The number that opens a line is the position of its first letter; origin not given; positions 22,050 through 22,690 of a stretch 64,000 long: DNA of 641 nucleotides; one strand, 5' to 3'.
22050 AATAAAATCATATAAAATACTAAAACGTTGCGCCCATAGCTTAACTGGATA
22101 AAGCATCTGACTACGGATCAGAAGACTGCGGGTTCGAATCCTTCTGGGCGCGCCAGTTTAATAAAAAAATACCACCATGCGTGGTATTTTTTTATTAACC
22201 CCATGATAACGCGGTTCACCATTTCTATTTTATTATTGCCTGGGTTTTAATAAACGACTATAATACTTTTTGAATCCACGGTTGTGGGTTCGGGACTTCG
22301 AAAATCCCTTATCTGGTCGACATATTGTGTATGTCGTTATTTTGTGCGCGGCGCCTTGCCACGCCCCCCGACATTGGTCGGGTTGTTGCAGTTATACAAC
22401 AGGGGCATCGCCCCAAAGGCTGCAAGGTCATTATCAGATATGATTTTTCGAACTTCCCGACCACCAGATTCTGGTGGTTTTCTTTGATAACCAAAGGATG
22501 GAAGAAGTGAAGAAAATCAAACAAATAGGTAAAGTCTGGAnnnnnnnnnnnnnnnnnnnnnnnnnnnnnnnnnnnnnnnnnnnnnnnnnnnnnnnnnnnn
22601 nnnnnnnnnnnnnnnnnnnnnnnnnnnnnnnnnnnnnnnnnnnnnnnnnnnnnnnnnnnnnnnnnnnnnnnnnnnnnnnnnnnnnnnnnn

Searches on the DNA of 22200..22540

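Call 24: search_rna_families(source=window, start=22200, end=22540, threshold=evalue, max_evalue=1, show_alignments=2)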
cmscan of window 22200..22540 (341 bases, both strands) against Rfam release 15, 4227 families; matches with E-value up to 1: 2.
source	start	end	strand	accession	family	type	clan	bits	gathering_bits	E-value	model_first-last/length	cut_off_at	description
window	22376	22470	+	RF02221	sRNA-Xcc1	Gene; sRNA;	-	30.2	53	0.0018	1-87/87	no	sRNA-Xcc1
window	22465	22518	-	RF01414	Dicty_Class_I_RNA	Gene;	-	21.5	41.5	0.1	1-56/56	no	Class I RNA from Dictyostelium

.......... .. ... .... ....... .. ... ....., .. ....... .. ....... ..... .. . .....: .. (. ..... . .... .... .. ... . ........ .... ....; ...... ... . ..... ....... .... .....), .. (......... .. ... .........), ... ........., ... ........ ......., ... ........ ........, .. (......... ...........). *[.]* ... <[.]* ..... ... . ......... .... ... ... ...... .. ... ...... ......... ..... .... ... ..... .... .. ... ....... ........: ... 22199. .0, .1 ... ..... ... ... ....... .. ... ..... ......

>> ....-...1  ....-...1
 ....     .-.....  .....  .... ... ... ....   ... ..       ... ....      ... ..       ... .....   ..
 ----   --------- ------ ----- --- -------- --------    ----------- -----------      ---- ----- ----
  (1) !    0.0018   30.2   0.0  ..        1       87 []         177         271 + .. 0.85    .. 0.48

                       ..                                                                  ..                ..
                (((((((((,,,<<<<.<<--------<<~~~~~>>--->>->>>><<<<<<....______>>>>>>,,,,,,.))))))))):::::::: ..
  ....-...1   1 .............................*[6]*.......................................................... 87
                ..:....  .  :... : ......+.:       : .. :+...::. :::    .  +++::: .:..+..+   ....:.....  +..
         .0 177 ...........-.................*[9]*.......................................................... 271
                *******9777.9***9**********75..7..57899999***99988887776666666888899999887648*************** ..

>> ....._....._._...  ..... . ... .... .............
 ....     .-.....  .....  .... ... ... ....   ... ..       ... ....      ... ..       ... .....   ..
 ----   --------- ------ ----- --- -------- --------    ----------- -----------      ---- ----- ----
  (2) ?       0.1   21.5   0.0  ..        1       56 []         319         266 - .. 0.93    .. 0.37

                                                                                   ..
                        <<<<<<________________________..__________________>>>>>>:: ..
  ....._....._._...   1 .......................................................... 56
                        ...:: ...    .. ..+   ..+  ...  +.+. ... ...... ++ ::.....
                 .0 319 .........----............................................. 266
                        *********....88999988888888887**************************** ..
